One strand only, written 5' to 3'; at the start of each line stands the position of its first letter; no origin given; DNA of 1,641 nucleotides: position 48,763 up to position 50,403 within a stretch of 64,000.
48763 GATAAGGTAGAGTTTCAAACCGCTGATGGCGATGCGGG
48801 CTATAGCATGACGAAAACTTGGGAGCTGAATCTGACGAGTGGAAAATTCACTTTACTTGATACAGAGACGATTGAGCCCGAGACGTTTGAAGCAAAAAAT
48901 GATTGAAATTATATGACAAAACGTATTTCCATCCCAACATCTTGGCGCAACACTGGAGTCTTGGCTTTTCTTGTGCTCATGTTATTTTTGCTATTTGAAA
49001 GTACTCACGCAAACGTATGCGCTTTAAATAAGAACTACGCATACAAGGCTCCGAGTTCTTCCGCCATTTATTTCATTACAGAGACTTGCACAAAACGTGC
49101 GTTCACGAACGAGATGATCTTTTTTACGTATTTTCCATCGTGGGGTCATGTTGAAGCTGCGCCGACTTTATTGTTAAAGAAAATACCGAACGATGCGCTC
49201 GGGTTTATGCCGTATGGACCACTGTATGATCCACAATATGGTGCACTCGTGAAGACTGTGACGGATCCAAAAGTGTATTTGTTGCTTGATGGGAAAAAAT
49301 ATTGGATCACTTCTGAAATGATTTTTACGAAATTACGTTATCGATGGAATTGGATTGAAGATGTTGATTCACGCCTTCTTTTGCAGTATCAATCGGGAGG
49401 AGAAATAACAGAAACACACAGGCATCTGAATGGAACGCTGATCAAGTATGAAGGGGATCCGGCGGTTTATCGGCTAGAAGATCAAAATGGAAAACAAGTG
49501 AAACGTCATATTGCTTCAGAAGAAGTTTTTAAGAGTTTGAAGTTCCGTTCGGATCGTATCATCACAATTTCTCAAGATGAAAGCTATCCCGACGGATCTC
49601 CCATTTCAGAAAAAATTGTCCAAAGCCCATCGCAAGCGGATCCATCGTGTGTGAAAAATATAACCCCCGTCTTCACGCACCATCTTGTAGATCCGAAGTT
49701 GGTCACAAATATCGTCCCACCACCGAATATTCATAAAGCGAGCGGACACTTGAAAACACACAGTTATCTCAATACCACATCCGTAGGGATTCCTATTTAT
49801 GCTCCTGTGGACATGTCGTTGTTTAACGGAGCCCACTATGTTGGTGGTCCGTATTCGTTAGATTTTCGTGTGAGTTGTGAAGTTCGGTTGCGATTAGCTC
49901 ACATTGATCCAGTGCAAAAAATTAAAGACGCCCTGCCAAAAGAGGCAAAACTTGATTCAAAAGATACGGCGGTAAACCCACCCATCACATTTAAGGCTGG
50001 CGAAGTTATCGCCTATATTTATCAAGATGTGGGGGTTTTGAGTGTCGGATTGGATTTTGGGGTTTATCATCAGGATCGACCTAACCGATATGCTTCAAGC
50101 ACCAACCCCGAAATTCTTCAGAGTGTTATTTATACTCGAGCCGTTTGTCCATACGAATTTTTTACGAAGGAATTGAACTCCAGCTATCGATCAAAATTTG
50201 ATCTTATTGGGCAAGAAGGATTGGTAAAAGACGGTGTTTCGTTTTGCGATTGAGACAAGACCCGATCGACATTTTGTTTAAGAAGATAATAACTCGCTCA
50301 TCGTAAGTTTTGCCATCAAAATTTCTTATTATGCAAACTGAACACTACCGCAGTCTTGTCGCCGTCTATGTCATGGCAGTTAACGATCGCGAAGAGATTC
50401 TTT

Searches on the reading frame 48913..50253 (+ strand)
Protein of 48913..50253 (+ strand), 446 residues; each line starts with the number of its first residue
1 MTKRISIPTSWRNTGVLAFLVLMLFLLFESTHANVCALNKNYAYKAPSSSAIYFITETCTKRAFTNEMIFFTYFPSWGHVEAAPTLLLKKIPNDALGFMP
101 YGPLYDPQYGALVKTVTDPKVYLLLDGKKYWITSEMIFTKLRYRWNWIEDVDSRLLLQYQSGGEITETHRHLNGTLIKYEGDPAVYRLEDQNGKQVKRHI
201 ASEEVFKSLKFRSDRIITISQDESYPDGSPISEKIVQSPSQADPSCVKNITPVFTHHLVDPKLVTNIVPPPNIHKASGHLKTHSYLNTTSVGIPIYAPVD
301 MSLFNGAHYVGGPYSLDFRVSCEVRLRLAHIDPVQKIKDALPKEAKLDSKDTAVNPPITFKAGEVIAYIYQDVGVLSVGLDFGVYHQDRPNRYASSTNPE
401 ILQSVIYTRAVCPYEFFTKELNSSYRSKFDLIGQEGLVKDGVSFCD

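Call 49: search_protein_families(library=padloc, proteins=[window:48913-50253:+], max_evalue=0.01)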
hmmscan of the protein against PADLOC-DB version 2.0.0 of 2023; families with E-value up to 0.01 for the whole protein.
window:48913-50253:+ (446 aa): 0 families

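Call 57: search_protein_families(library=phrogs, proteins=[window:48913-50253:+], max_evalue=0.001)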
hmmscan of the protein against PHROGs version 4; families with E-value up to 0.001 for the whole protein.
window:48913-50253:+ (446 aa): 1 family
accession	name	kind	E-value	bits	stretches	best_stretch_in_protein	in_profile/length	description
phrog_9616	-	unknown function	0.00073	20.6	0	110-223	6-107/118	-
